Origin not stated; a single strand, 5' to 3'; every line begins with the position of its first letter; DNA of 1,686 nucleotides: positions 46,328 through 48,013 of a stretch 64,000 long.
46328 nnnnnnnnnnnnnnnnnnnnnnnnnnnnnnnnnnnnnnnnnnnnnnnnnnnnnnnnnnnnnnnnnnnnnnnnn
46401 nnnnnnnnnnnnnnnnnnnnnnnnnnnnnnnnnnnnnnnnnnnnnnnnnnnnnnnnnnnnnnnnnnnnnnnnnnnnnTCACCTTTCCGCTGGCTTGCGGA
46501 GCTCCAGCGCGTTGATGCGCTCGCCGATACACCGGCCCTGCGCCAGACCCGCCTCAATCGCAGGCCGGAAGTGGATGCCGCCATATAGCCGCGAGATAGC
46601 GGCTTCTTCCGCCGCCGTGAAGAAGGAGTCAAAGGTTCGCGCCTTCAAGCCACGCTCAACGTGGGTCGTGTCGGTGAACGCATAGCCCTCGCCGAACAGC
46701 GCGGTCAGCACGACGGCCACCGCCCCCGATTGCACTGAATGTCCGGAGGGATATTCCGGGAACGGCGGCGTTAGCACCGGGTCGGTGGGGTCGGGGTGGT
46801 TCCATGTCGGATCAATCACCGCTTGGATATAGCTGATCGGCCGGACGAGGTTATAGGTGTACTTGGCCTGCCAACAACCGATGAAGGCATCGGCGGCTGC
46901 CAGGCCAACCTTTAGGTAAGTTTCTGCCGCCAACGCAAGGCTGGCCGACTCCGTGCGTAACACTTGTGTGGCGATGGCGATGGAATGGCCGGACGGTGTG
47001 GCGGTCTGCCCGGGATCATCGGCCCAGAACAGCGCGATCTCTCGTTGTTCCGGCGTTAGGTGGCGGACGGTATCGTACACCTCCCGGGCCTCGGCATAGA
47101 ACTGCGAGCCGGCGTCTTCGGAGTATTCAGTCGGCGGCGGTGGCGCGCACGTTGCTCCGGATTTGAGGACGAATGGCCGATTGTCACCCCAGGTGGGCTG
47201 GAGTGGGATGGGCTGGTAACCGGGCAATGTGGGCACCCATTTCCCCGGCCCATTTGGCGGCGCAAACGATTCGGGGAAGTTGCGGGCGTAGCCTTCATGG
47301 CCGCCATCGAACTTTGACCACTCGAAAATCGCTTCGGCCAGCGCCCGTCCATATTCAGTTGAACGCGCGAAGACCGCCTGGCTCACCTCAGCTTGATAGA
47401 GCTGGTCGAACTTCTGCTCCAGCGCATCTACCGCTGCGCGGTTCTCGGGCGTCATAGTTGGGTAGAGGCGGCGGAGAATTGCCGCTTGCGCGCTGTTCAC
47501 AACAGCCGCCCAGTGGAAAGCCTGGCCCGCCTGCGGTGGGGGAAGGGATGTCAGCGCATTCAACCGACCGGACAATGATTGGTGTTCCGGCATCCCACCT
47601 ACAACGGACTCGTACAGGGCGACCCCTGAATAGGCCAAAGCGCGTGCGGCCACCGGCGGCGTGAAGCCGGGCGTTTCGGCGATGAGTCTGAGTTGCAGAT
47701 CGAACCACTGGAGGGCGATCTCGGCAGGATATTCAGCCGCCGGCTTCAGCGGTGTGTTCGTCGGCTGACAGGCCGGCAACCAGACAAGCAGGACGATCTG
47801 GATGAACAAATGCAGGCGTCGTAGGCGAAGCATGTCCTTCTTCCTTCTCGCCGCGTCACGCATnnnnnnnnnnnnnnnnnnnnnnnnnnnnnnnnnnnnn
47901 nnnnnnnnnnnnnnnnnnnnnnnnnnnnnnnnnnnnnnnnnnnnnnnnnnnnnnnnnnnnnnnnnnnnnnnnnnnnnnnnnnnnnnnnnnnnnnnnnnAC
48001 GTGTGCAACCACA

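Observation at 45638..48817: LAL-bracketed operon pairing a secreted dirigent-like protein with a vanadium-haloperoxidase-like lipoprotein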

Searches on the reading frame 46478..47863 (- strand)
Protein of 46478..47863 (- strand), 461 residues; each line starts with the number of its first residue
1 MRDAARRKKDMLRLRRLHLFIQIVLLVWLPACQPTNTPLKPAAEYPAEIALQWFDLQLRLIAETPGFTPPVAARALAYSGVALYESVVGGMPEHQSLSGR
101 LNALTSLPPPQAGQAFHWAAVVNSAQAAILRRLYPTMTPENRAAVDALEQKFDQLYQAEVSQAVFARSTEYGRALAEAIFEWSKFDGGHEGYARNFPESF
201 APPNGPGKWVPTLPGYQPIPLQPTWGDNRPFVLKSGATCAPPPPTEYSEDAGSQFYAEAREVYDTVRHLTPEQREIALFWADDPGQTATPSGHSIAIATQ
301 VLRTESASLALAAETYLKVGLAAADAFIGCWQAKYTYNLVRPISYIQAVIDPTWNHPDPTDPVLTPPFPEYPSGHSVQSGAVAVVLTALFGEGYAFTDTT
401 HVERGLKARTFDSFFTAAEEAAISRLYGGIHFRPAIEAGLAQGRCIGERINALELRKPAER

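Call 3: search_protein_families(library=pfam, proteins=[window:46478-47833:-], max_evalue=0.1)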
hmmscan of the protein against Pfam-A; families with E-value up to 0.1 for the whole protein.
window:46478-47833:- (451 aa): 4 families
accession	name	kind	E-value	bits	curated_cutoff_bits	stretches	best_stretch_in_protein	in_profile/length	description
PF01569.27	PAP2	-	3.1e-13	50.1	27.2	1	309-437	7-118/130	PAP2 superfamily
PF17897.7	VCPO_N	-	0.00012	22.4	29.3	1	39-174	14-158/216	Vanadium chloroperoxidase N-terminal domain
PF22778.2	VCPO_2nd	-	0.0014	19.1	27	0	309-341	6-38/177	VCPO second helical-bundle domain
PF11304.13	DUF3106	-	0.047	14.6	24.3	0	119-152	30-65/104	Protein of unknown function (DUF3106)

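Call 4: search_protein_families(library=ncbifam, proteins=[window:46478-47833:-], max_evalue=0.1)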
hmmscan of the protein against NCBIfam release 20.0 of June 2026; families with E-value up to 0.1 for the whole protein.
window:46478-47833:- (451 aa): 1 family
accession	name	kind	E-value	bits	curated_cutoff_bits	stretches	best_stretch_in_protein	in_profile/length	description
TIGR01841.1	phasin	subfamily_domain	0.01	16.3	30.2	0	147-168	43-64/88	TIGR01841 family phasin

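Call 5: search_solved_structures(query=window:46478-47833:-, max_evalue=1, show_alignments=3)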
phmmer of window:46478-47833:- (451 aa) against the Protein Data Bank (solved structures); distinct sequences matched with E-value up to 1: 18.
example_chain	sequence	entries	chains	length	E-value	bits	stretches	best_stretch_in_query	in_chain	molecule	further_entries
4cit_A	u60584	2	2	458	2.6e-77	264.1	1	31-439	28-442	VANADIUM-DEPENDENT HALOPEROXIDASE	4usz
1vne_A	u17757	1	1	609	1.1e-05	28.1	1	302-376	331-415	VANADIUM CHLOROPEROXIDASE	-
1idu_A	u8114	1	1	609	2.1e-05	27.1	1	260-376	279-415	VANADIUM CHLOROPEROXIDASE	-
1idq_A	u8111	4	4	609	2.2e-05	27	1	260-376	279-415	VANADIUM CHLOROPEROXIDASE | VANADIUM-CONTAINING CHLOROPEROXIDASE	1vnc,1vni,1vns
3bb0_A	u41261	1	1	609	2.2e-05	27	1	260-376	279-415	Vanadium chloroperoxidase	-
1vnf_A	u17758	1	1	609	0.00023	23.7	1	260-376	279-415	VANADIUM CHLOROPEROXIDASE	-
1vnh_A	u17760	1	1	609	0.00046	22.7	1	260-376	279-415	VANADIUM CHLOROPEROXIDASE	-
1vng_A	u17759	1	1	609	0.00072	22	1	260-376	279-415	VANADIUM CHLOROPEROXIDASE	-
9ptr_A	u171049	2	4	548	0.0012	21.3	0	238-339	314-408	Vanadium-dependent haloperoxidase | Vanadium haloperoxidase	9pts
1qi9_A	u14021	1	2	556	0.0024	20.3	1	355-437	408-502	Vanadium-dependent bromoperoxidase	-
9l8x_B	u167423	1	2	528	0.21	13.9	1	357-439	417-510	Vanadium-dependent haloperoxidase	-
7f18_A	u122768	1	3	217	0.27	13.5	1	350-432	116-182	Acid phosphatase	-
7f17_A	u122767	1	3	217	0.56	12.5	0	351-432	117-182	Acid phosphatase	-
8pbv_A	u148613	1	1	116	0.56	12.5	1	112-139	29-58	Protein Turandot A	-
1up8_A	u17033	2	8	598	0.81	12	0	355-407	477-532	VANADIUM-DEPENDENT BROMOPEROXIDASE 1 | Vanadium-dependent bromoperoxidase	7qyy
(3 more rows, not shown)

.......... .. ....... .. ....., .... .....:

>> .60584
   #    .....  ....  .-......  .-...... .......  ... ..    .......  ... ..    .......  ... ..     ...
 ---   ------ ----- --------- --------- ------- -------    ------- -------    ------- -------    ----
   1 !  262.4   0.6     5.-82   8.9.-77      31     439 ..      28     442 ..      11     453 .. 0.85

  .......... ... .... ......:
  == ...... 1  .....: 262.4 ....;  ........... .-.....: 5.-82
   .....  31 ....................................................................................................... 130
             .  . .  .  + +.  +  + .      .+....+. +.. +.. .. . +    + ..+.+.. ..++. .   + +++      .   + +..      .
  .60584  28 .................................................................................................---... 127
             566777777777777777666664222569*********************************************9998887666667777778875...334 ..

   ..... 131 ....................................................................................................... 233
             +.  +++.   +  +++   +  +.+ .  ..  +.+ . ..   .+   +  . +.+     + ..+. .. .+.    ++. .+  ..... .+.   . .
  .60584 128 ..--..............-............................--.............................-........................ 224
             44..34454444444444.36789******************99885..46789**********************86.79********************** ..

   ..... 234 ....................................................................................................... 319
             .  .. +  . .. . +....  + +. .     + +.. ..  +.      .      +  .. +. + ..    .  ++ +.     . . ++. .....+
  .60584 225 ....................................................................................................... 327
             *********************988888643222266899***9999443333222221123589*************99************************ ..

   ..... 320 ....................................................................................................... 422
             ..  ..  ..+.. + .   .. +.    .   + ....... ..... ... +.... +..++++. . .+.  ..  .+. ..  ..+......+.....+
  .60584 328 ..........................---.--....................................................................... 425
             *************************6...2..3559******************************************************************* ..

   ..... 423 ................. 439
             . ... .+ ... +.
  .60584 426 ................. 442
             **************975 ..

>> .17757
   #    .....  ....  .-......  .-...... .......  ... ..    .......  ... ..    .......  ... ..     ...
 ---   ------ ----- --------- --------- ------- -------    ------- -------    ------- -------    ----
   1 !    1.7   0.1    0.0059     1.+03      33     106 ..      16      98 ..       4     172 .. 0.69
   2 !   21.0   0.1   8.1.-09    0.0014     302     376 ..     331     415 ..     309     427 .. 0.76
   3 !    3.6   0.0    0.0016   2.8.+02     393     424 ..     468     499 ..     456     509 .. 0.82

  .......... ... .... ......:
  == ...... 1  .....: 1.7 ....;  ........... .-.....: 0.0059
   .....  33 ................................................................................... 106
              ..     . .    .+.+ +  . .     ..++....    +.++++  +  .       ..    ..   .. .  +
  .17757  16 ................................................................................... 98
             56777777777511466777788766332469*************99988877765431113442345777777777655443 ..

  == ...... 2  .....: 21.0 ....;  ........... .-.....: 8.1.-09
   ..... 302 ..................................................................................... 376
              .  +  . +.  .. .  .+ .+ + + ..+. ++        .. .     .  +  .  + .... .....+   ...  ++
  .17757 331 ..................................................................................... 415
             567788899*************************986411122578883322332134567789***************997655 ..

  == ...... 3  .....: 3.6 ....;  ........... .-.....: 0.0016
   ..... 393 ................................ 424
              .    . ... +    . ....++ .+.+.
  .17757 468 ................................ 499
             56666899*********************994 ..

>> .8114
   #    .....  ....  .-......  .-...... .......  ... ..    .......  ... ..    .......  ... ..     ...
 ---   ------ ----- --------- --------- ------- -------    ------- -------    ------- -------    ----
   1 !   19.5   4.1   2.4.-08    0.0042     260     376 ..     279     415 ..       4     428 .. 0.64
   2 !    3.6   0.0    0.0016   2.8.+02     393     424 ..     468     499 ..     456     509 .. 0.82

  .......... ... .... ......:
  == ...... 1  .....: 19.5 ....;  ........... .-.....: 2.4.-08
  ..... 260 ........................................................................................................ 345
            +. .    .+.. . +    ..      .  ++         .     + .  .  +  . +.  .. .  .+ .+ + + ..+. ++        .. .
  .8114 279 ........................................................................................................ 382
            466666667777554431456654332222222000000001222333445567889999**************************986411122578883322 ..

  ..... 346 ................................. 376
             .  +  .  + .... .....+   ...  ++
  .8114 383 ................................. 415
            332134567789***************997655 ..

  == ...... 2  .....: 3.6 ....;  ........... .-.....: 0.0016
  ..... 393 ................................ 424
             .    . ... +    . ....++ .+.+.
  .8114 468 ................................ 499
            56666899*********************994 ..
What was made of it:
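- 46478..47863 (-): Vanadium-haloperoxidase-type PAP2 enzyme of 461 aa, with a signal peptide and a lipobox-like LPAC. The second Met is at 47833. It matches PDB 4CIT at E=2.6e-77 over residues 31-439 (call 5).
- On Vanadium-dependent haloperoxidase (bacterial Zobellia VIPO type): 4CIT matches at E=2.6e-77, query residues 31-439 against chain residues 28-442 (call 5).
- Closest known: Zobellia galactanivorans vanadium iodoperoxidase. Same: Homology is end to end (E=2.6e-77) with identical vanadate-site residues (call 5).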

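Call 43: find_related_loci(query=A2, collection=metagenome_contigs, flank=5000)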
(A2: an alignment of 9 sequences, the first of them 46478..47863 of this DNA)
Query A2 (461 aa) in metagenome_contigs; peptide patterns used: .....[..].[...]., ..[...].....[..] (x = any residue, [..] = any of these).
600 stretches matched a pattern (row limit reached: there are more); 591 encode a relative of the query (tblastn E <= 1e-3); the best 80 are kept; 80 distinct loci.
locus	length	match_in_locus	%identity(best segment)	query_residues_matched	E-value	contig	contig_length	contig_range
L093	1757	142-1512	63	3-461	0e+0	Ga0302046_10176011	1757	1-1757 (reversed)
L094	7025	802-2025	56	40-456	2e-149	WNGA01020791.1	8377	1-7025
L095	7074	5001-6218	57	44-457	4e-147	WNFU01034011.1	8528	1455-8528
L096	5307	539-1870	49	7-456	2e-147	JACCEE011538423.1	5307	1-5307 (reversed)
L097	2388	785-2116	50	7-456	2e-155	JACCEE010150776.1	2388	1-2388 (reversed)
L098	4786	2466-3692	56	45-461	1e-138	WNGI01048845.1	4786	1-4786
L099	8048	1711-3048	49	20-457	1e-135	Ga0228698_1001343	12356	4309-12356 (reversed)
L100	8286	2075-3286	55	41-453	1e-134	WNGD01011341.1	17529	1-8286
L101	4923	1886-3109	55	41-457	3e-136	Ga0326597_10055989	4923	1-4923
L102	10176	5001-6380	45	7-457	1e-130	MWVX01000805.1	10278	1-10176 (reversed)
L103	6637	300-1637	47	12-457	2e-130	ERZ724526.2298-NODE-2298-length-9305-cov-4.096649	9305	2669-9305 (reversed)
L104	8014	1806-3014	52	47-457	4e-126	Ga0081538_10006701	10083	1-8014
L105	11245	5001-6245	49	45-457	6e-120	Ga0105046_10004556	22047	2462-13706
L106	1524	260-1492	48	43-457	6e-130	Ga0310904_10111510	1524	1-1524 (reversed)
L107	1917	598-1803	49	40-450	2e-127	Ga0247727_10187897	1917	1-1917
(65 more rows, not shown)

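Call 68: search_protein_families(library=padloc, proteins=[window:46478-47863:-], max_evalue=0.01)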
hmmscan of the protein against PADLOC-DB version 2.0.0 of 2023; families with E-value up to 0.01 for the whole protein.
window:46478-47863:- (461 aa): 0 families

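Call 71: find_homologous_proteins(query=window:46478-47863:-, max_evalue=1e-20)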
Query window:46478-47863:- (461 aa): 7521 proteins with E <= 1e-20 among 8000 candidates; the best 120 are listed.
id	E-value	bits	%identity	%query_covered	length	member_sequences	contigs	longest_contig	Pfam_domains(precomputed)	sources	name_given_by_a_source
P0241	0.0e+0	1054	100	100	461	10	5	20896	PF22778.4,PF01569.28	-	-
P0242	1.7e-224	764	75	97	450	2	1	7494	PF22778.4,PF01569.28,PF17897.8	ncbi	-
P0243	4.0e-218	743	52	90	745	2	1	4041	PF22778.4,PF01569.28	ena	-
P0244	4.2e-210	717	72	93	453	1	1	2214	PF22778.4,PF01569.28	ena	-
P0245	8.8e-210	716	70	97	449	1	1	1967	PF22778.4,PF01569.28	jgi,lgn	jgi:hypothetical protein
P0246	3.2e-208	711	72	92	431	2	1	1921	PF22778.4,PF01569.28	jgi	jgi:hypothetical protein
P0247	6.0e-198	677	70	91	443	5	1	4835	PF22778.4,PF01569.28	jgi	jgi:hypothetical protein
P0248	7.4e-197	673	64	98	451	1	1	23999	PF22778.4,PF01569.28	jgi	jgi:hypothetical protein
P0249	1.0e-194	666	67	95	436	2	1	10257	PF22778.4,PF01569.28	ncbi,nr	ncbi:MAG: vanadium-dependent haloperoxidase [Anaerolineae bacterium]|nr:vanadium-dependent haloperox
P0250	6.0e-194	664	65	92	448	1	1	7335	PF22778.4,PF01569.28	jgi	jgi:PAP2 superfamily protein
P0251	6.5e-194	663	62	98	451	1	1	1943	PF22778.4,PF01569.28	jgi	jgi:PAP2 superfamily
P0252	1.6e-193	662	65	97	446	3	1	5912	PF22778.4,PF01569.28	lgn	-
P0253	8.6e-193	660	64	93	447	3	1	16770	PF22778.4,PF01569.28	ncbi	-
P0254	4.5e-192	657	66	97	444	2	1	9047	PF22778.4,PF01569.28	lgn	-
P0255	7.0e-191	653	67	92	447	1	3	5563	PF22778.4,PF01569.28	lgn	-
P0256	3.7e-190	651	67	93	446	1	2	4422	PF22778.4,PF01569.28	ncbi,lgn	-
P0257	6.4e-190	650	64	97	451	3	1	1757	PF22778.4,PF01569.28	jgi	-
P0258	6.8e-189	647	66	93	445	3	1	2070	PF22778.4,PF01569.28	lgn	-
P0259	7.8e-189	647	64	98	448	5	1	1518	PF22778.4,PF01569.28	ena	-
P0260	1.4e-188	646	66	96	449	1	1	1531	PF22778.4,PF01569.28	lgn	-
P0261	7.0e-188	644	66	93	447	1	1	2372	PF22778.4,PF01569.28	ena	-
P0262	3.2e-187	641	66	92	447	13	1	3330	PF22778.4,PF01569.28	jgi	jgi:hypothetical protein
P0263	6.3e-185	634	65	92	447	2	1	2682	PF22778.4,PF01569.28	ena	-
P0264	1.3e-184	633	66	93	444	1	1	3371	PF22778.4,PF01569.28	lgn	-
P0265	1.8e-184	632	65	93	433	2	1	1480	PF22778.4,PF01569.28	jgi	jgi:hypothetical protein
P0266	2.0e-183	629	66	90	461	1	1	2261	PF22778.4,PF01569.28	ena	-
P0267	7.7e-183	627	62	97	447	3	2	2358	PF22778.4,PF01569.28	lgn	-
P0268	8.1e-183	627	66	92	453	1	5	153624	PF22778.4,PF01569.28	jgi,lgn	-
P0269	9.8e-183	627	66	93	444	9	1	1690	PF22778.4,PF01569.28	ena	-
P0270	1.6e-182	626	63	93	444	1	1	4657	PF22778.4,PF01569.28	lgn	-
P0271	8.2e-182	624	62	97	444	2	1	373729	PF22778.4,PF01569.28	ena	-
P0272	9.6e-182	623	63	96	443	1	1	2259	PF22778.4,PF01569.28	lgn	-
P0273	2.8e-181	622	64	97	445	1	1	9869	PF22778.4,PF01569.28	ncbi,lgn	ncbi:MAG: vanadium-dependent haloperoxidase [Anaerolineales bacterium]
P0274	6.1e-181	621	62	97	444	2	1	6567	PF22778.4,PF01569.28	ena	-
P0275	1.3e-180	620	63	93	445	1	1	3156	PF22778.4,PF01569.28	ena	-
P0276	3.3e-179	615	60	98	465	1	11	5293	PF22778.4,PF01569.28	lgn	-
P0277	3.3e-178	612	61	96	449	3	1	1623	PF22778.4,PF01569.28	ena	-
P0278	5.6e-178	611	62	92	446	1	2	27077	PF22778.4,PF01569.28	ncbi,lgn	-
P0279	4.2e-176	605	61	97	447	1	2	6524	PF22778.4,PF01569.28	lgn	-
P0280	8.4e-175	600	62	92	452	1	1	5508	PF22778.4,PF01569.28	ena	-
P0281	1.2e-174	600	64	90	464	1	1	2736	PF22778.4,PF01569.28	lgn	-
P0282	1.8e-174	599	66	90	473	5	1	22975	PF22778.4,PF01569.28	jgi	jgi:hypothetical protein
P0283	1.3e-171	590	60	98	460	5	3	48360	PF22778.4,PF01569.28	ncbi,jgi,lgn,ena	jgi:hypothetical protein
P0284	7.1e-171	587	63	90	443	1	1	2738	PF22778.4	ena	-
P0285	7.2e-171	587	59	97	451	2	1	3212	PF22778.4,PF01569.28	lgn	-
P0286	2.1e-170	586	63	90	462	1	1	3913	PF22778.4,PF01569.28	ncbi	-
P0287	9.8e-170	584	58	97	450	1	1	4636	PF22778.4,PF01569.28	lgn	-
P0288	4.3e-169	582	59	94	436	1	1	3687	PF22778.4,PF01569.28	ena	-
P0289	8.4e-169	581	59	95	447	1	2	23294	PF22778.4,PF01569.28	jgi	jgi:membrane-associated phospholipid phosphatase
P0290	8.3e-168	577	62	89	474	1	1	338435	PF22778.4,PF01569.28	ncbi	ncbi:MAG: vanadium-dependent haloperoxidase [Caldilineaceae bacterium]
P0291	1.0e-167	577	63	90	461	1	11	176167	PF22778.4,PF01569.28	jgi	jgi:hypothetical protein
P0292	1.1e-166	574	54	93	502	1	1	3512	PF22778.4,PF01569.28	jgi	jgi:hypothetical protein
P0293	1.1e-166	574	60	97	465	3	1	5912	PF22778.4,PF01569.28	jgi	jgi:hypothetical protein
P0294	1.6e-166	573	61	89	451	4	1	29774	PF22778.4,PF01569.28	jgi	jgi:hypothetical protein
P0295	2.4e-166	573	62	90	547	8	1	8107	PF07495.20,PF22778.4,PF01569.28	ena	-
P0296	3.5e-166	572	62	89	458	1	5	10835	PF22778.4,PF01569.28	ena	-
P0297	3.6e-166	572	57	97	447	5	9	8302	PF22778.4,PF01569.28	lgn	-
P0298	5.1e-166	571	59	90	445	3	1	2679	PF22778.4,PF01569.28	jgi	jgi:hypothetical protein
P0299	7.0e-166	571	60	91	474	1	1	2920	PF22778.4,PF01569.28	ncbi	-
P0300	1.0e-165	570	61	90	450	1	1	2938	PF22778.4,PF01569.28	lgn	-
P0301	2.0e-165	570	62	89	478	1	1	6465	PF22778.4,PF01569.28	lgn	-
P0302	2.0e-165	569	58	92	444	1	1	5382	PF22778.4,PF01569.28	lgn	-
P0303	3.6e-165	569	60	95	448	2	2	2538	PF22778.4,PF01569.28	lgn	-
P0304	4.1e-165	568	59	92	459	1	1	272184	PF22778.4,PF01569.28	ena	-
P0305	4.6e-165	568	58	97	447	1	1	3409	PF22778.4,PF01569.28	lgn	-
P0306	5.1e-165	568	57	99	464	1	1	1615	PF22778.4,PF01569.28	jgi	jgi:hypothetical protein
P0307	2.0e-164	566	58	92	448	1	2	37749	PF22778.4,PF01569.28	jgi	jgi:hypothetical protein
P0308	2.1e-164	566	61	89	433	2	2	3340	PF22778.4,PF01569.28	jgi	jgi:hypothetical protein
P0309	2.4e-164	566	61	89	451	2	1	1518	PF22778.4,PF01569.28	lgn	-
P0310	6.0e-164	565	57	99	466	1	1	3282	PF22778.4,PF01569.28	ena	-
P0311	6.9e-164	564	62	89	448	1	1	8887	PF22778.4,PF01569.28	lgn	-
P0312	1.5e-163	563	58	99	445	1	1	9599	PF22778.4,PF01569.28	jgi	jgi:hypothetical protein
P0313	3.1e-163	562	57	96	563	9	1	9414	PF07495.20,PF22778.4,PF01569.28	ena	-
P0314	4.8e-163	562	58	97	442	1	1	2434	PF22778.4,PF01569.28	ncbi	-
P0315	1.0e-162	561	60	91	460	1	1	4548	PF22778.4,PF01569.28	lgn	-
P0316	1.1e-162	560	57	97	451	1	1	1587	PF22778.4,PF01569.28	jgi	jgi:hypothetical protein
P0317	1.4e-162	560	59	97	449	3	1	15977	PF22778.4,PF01569.28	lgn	-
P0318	1.8e-162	560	61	90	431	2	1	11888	PF22778.4,PF01569.28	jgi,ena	-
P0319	5.5e-162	558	56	97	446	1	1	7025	PF22778.4,PF01569.28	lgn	-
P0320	6.2e-162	558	59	93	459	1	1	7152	PF22778.4,PF01569.28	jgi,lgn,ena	-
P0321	1.0e-161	557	59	95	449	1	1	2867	PF22778.4,PF01569.28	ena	-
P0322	1.1e-161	557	59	90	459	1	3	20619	PF22778.4,PF01569.28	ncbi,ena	-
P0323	1.1e-161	557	60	89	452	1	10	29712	PF22778.4,PF01569.28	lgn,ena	-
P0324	1.3e-161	557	58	97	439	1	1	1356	PF22778.4,PF01569.28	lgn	-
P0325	1.5e-161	557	61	89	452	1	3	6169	PF22778.4,PF01569.28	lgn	-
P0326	1.7e-161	557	59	89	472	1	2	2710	PF22778.4,PF01569.28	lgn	-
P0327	2.0e-161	556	52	93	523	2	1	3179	PF22778.4,PF01569.28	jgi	jgi:hypothetical protein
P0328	4.6e-161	555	60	90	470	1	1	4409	PF22778.4,PF01569.28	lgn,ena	-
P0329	6.2e-161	555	56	97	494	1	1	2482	PF22778.4,PF01569.28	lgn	-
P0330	6.4e-161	555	58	96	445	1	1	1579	PF22778.4,PF01569.28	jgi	jgi:hypothetical protein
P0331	7.4e-161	554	60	91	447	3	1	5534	PF22778.4,PF01569.28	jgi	-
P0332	9.4e-161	554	62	89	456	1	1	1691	PF22778.4,PF01569.28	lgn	-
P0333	1.5e-160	553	59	91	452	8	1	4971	PF22778.4,PF01569.28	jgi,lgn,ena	jgi:hypothetical protein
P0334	2.2e-160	553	59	91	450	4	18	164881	PF22778.4,PF01569.28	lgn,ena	-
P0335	2.7e-160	553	63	83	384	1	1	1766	PF22778.4,PF01569.28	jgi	jgi:hypothetical protein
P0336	3.2e-160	552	56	97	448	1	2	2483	PF22778.4,PF01569.28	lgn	-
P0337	4.3e-160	552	60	90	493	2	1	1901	PF22778.4,PF01569.28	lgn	-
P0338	4.4e-160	552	57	96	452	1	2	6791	PF22778.4,PF01569.28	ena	-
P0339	5.1e-160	552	57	97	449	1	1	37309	PF22778.4,PF01569.28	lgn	-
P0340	5.5e-160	552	58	93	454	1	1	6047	PF22778.4,PF01569.28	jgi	jgi:hypothetical protein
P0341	7.7e-160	551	60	90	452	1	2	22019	PF22778.4,PF01569.28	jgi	jgi:hypothetical protein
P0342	1.2e-159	550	61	89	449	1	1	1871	PF22778.4,PF01569.28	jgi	jgi:hypothetical protein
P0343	1.3e-159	550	56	97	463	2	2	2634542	PF22778.4,PF01569.28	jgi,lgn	jgi:hypothetical protein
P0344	1.6e-159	550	58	94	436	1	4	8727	PF22778.4,PF01569.28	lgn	-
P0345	2.0e-159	550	58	92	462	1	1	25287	PF22778.4,PF01569.28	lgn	-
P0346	2.9e-159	549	60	93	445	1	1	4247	PF22778.4,PF01569.28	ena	-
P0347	3.3e-159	549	59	96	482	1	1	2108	PF22778.4,PF01569.28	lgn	-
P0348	8.6e-159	548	59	90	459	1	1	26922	PF22778.4,PF01569.28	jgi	jgi:hypothetical protein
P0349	1.2e-158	547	58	91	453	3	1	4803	PF22778.4,PF01569.28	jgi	-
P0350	1.6e-158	547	60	90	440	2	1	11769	PF22778.4,PF01569.28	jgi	jgi:hypothetical protein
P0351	2.2e-158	546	57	96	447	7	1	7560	PF22778.4,PF01569.28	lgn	-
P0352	2.7e-158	546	59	90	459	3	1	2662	PF22778.4,PF01569.28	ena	-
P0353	2.8e-158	546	60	90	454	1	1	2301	PF22778.4,PF01569.28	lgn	-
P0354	2.8e-158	546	59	92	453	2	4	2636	PF22778.4,PF01569.28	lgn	-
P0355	3.1e-158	546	54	97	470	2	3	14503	PF22778.4,PF01569.28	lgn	-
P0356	3.8e-158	546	58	92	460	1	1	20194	PF22778.4,PF01569.28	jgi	-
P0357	5.2e-158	545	59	90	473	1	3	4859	PF22778.4,PF01569.28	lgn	-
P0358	6.8e-158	545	59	89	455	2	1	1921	PF22778.4,PF01569.28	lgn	-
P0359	7.0e-158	545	58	90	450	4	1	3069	PF22778.4,PF01569.28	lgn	-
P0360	8.7e-158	544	58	95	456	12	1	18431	PF22778.4,PF01569.28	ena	-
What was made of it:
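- NCBI names its relatives vanadium-dependent haloperoxidase (call 71).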
